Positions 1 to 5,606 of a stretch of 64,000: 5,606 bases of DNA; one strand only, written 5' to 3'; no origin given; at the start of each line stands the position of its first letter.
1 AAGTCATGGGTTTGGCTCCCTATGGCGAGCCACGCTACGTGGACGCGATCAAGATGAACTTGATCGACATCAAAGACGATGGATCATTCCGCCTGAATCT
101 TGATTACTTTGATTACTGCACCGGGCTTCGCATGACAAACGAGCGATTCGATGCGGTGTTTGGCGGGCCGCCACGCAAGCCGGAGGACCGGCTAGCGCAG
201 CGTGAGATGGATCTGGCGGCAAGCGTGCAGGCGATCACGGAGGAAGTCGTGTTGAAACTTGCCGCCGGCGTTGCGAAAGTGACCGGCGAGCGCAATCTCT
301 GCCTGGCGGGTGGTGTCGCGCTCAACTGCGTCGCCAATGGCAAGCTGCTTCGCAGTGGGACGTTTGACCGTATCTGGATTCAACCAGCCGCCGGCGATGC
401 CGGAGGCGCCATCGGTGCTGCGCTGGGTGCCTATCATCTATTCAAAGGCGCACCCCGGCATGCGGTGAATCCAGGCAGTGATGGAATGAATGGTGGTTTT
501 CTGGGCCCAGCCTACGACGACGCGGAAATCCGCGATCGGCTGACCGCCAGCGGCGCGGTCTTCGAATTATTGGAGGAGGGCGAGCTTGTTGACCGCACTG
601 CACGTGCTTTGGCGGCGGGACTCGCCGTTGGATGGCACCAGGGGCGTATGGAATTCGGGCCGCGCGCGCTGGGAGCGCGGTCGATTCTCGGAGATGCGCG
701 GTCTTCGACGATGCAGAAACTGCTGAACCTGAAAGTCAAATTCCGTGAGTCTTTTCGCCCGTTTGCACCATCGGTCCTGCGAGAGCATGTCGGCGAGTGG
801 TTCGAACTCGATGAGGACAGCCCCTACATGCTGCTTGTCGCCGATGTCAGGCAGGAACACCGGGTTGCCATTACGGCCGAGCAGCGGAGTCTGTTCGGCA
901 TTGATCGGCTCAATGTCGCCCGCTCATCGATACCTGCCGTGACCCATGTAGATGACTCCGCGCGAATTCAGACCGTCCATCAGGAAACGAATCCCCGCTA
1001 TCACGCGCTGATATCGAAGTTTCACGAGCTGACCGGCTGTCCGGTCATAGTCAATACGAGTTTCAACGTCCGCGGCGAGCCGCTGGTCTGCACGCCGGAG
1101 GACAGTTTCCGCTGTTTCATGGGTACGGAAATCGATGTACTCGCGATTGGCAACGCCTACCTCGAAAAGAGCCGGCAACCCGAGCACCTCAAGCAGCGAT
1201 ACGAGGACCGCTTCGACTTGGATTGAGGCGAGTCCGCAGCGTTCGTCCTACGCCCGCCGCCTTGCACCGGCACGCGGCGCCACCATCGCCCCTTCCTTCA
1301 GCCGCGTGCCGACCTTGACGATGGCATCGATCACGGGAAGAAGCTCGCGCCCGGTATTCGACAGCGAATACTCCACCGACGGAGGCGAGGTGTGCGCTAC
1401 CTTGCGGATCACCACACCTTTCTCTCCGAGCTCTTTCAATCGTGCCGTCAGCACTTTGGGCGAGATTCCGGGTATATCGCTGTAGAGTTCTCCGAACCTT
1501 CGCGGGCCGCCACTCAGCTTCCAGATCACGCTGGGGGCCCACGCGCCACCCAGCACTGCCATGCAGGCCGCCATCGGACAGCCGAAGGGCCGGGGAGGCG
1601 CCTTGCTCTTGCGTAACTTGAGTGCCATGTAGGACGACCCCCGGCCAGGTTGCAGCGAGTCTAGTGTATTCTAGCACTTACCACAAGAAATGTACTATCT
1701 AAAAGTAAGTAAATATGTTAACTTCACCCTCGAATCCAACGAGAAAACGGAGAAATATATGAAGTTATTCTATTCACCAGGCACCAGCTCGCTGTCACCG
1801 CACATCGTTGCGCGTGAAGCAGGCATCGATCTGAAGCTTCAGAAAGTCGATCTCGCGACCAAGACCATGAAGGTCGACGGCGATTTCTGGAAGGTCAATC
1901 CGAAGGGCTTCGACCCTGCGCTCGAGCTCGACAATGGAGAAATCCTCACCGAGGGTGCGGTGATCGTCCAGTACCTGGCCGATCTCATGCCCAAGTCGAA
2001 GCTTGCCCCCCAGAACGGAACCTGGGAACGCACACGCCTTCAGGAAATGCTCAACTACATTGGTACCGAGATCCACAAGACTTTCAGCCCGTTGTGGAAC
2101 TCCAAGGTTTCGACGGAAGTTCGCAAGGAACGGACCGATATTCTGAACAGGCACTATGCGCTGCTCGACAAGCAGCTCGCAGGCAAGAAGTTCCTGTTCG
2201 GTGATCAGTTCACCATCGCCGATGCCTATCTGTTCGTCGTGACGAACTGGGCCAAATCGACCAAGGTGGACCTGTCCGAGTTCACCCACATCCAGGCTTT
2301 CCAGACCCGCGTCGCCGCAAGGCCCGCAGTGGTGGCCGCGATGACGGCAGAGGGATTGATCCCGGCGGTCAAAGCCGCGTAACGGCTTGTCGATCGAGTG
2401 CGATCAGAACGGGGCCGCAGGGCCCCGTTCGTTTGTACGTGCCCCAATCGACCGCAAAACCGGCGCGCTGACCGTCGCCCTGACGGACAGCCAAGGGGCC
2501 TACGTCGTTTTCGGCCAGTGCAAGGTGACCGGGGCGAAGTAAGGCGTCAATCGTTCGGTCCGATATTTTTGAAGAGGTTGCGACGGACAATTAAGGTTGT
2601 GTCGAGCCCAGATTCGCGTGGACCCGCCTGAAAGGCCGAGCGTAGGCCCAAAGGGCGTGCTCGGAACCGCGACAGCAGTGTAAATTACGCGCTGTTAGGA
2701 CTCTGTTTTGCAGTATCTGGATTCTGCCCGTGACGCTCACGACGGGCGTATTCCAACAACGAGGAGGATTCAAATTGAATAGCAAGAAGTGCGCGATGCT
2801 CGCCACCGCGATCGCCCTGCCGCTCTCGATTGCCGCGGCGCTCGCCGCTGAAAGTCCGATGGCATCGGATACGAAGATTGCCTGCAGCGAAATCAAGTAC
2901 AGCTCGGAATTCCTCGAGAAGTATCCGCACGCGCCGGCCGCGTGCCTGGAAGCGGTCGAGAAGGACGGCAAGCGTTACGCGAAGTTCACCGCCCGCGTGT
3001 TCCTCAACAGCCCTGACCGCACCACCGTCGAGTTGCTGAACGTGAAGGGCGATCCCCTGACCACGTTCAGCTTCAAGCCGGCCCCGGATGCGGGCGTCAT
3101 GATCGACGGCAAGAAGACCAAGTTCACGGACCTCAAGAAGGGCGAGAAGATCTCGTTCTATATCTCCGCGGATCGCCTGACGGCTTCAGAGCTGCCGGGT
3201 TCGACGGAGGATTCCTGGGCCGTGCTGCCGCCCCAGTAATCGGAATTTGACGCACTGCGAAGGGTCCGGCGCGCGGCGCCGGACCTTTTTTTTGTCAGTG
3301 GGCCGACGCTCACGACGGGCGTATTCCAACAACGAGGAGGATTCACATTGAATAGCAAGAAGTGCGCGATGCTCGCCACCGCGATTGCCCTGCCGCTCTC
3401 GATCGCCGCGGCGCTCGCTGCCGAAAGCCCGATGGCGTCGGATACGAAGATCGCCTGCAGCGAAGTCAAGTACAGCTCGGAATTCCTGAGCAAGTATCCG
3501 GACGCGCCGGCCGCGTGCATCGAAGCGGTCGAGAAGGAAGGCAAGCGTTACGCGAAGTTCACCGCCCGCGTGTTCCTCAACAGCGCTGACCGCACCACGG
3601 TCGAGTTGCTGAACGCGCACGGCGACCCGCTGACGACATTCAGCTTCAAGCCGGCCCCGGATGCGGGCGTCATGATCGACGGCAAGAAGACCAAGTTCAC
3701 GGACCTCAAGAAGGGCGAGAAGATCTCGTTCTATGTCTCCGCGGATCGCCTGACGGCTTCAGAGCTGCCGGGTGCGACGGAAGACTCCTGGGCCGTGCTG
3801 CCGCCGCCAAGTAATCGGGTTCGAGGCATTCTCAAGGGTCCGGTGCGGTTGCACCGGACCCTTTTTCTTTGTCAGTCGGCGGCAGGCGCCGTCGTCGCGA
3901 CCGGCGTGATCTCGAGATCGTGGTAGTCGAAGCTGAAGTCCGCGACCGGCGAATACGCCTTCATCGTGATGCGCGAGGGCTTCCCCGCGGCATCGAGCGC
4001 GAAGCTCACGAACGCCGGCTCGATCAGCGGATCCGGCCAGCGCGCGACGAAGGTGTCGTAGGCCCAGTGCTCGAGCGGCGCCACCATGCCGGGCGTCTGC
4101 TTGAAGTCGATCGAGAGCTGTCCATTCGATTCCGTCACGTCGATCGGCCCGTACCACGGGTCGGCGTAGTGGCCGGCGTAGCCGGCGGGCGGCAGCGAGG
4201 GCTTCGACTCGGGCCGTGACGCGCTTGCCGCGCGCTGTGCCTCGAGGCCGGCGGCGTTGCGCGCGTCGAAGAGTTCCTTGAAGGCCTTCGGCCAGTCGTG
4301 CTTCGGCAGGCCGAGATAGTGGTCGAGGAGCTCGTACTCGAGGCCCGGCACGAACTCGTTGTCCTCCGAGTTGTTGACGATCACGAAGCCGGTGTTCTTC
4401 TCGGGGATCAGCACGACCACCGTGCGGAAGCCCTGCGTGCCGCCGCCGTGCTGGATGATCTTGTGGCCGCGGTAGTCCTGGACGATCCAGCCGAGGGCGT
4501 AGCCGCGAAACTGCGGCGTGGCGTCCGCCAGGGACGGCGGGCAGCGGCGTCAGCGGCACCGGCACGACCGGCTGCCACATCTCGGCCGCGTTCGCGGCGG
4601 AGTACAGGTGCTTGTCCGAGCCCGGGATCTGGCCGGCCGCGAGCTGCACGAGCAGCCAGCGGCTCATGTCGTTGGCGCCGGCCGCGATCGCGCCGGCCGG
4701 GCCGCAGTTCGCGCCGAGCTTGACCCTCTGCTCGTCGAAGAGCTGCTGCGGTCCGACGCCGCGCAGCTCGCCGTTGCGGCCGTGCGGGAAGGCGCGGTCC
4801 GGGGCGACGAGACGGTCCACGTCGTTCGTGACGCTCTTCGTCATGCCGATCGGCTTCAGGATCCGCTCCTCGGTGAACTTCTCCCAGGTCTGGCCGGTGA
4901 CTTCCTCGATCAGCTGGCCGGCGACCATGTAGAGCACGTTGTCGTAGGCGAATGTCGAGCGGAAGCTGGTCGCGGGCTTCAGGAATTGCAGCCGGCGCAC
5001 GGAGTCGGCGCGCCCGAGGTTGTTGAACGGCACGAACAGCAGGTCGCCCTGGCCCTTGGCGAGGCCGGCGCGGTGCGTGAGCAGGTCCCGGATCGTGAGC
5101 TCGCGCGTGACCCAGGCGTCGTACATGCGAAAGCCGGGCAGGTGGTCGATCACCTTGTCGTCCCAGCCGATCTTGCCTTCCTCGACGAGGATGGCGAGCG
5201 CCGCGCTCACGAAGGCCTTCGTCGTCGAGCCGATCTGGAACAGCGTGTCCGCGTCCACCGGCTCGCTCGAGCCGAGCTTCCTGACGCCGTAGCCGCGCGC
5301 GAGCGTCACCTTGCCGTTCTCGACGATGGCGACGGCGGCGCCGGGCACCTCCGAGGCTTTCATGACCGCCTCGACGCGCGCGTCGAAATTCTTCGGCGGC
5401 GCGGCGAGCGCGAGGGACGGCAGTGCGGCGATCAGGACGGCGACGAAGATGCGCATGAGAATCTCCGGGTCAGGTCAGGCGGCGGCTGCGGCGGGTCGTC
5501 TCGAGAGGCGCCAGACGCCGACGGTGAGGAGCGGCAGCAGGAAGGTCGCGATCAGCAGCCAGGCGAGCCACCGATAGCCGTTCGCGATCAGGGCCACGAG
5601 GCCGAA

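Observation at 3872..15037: TonB-receptor-centred, co-directional hydrolase/epimerase/DUF1611 locus with its own XRE-cupin regulator: candidate scavenging system for D-amino-acid-containing peptides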

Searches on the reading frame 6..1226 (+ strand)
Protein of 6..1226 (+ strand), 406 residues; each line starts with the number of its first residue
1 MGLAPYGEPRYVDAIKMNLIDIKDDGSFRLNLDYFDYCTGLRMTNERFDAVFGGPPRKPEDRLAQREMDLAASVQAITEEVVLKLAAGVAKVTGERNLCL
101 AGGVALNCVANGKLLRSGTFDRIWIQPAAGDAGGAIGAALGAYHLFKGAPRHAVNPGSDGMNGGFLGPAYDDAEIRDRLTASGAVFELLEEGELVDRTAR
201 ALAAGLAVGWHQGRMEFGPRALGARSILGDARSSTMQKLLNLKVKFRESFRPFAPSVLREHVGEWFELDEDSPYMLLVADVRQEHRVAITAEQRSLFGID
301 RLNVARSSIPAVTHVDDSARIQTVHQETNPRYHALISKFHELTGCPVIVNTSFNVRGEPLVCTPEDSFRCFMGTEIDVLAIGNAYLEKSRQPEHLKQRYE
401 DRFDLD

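Call 82: search_protein_families(library=pfam, proteins=[window:6-1226:+], max_evalue=0.0001)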
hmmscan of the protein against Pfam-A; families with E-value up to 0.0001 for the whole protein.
window:6-1226:+ (406 aa): 2 families
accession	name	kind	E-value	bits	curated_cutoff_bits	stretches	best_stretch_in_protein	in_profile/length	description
PF16861.10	Carbam_trans_C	-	1.1e-72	243.6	27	1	199-388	1-170/170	Carbamoyltransferase C-terminus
PF02543.21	Carbam_trans_N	-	3.5e-37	129.1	24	1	1-140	210-346/346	Carbamoyltransferase N-terminus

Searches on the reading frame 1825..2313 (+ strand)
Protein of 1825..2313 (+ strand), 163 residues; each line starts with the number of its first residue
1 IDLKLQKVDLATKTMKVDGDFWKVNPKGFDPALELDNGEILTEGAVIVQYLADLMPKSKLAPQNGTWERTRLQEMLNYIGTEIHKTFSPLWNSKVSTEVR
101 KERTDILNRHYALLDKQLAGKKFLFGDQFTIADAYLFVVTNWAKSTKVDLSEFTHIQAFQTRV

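Call 51: search_protein_families(library=pfam, proteins=[window:1825-2313:+], max_evalue=1)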
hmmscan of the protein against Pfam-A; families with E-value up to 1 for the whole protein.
window:1825-2313:+ (163 aa): 9 families
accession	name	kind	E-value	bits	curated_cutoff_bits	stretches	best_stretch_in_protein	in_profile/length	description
PF00043.30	GST_C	-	2e-11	44.4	20.7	1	82-163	5-89/93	Glutathione S-transferase, C-terminal domain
PF13410.11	GST_C_2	-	6.8e-10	39.3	24.9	1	99-150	3-54/69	Glutathione S-transferase, C-terminal domain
PF14497.11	GST_C_3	-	5.8e-07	30.1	21.6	1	97-163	21-91/104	Glutathione S-transferase, C-terminal domain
PF13409.12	GST_N_2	-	1.8e-05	25.7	25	1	4-53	20-69/70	Glutathione S-transferase, N-terminal domain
PF13417.12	GST_N_3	-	3.1e-05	24.7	22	1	18-56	35-72/75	Glutathione S-transferase, N-terminal domain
PF17171.9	GST_C_6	-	0.00054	20.1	28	1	110-138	4-32/64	Glutathione S-transferase, C-terminal domain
PF02798.26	GST_N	-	0.00092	19.9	20.9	1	9-52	34-75/76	Glutathione S-transferase, N-terminal domain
PF22041.1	GST_C_7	-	0.03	14.7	27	1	100-154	64-120/140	Glutathione S-transferase, C-terminal domain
PF14901.11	Jiv90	-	0.18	12.5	27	1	123-160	54-88/90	Cleavage inducing molecular chaperone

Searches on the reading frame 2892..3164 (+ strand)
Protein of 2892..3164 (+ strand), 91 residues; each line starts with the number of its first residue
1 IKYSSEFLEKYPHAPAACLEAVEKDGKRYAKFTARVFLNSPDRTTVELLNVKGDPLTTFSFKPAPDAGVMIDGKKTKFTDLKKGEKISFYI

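Call 51: search_protein_families(library=pfam, proteins=[window:2892-3164:+], max_evalue=1)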
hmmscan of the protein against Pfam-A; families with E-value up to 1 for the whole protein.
window:2892-3164:+ (91 aa): 2 families
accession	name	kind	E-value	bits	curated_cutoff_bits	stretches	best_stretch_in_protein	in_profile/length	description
PF25641.1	Head_fiber_dimeric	-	0.031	14.5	30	1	58-89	3-35/61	Head fiber dimeric protein-like domain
PF22820.2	TcaA_3rd_4th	-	0.036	14.4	27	1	59-88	5-34/73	TcaA protein 3rd/4th domain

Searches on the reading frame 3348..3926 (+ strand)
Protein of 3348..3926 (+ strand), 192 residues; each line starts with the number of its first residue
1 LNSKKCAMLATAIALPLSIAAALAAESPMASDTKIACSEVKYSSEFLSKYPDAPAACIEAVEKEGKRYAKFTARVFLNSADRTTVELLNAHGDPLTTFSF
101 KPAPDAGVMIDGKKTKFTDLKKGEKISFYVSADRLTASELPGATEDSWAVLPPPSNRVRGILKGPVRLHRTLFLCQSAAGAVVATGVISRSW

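Call 5: search_protein_families(library=pfam, proteins=[window:3348-3926:+], max_evalue=0.01)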
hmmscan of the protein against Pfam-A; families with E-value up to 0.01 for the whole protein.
window:3348-3926:+ (192 aa): 1 family
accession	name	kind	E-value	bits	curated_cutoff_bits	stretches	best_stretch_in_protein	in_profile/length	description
PF25641.1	Head_fiber_dimeric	-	0.00094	19.4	30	1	97-133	3-40/61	Head fiber dimeric protein-like domain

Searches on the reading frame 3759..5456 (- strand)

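Call 5: search_protein_families(library=pfam, proteins=[window:3759-5456:-], max_evalue=0.01)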
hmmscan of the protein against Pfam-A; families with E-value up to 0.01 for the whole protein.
window:3759-5456:- (565 aa): 2 families
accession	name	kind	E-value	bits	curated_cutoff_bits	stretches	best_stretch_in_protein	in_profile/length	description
PF00144.29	Beta-lactamase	-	6.9e-59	200.1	27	1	24-285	1-247/329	Beta-lactamase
PF13354.11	Beta-lactamase2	-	0.0036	17.1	22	1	67-127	15-80/214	Beta-lactamase enzyme family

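Call 24: search_protein_families(library=ncbifam, proteins=[window:3759-5456:-], max_evalue=0.001)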
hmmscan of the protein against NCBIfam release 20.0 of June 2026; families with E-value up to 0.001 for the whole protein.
window:3759-5456:- (565 aa): 47 families (the best 25 are shown)
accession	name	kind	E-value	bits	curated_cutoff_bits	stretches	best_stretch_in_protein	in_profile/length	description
NF033085.1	bla_class_C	equivalog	4.2e-20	71.9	415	1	24-242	8-216/356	class C beta-lactamase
NF050810.1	blaCHC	exception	2.3e-17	62.9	780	1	5-241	9-237/387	CHC family extended-spectrum class C beta-lactamase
NF002968.0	PRK03642.1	equivalog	7.5e-17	61.3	385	1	32-221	51-253/432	penicillin binding protein PBP4B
NF041663.1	ampC_Sliq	exception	4.2e-16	58.8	860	1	6-208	9-202/378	cephalosporin-hydrolyzing class C beta-lactamase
NF007943.0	PRK10662.1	equivalog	5.4e-16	58.2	266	1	23-209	36-223/380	D-alanyl-D-alanine-carboxypeptidase/endopeptidase AmpH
NF033569.1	blaLHK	exception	6.7e-16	58.2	850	1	14-207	31-215/390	LHK family class C beta-lactamase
NF033700.1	blaCMA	exception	3e-15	56.1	887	1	7-222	9-213/375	CMA family class C beta-lactamase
NF045671.1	blaPNC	exception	6.5e-15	54.9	750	1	25-210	50-226/401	PNC family class C beta-lactamase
NF033698.1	blaCSA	exception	5.7e-14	51.9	884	1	8-221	10-212/375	CSA family class C beta-lactamase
NF009622.0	PRK13128.1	equivalog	5.9e-14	51.4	443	1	23-208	8-190/518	D-aminopeptidase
NF000423.2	blaSRT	exception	1.1e-13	51.2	860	1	4-208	7-202/378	SRT/SST family class C beta-lactamase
NF000385.4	blaACT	exception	2.4e-13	49.8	810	1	25-236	33-233/380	ACT family cephalosporin-hydrolyzing class C beta-lactamase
NF012173.1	CMY2-MIR-ACT-EC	exception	2.5e-13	49.6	680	1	26-278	34-264/380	CMY2/MIR/ACT/EC family class C beta-lactamase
NF012172.1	FOX-MOX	exception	5.5e-13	48.6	700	1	8-216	16-216/382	FOX/MOX family class C beta-lactamase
NF033159.0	blaPAC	exception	8.3e-13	47.9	850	1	23-212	30-209/380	PAC family class C beta-lactamase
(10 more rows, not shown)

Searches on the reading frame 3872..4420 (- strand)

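Call 5: search_protein_families(library=pfam, proteins=[window:3872-4420:-], max_evalue=0.01)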
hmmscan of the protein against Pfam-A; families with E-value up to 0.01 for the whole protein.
window:3872-4420:- (182 aa): 1 family
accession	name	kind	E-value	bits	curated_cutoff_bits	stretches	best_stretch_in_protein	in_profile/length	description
PF11954.13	DUF3471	-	3.2e-26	92.2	29.3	1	69-172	3-102/103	Domain of unknown function (DUF3471)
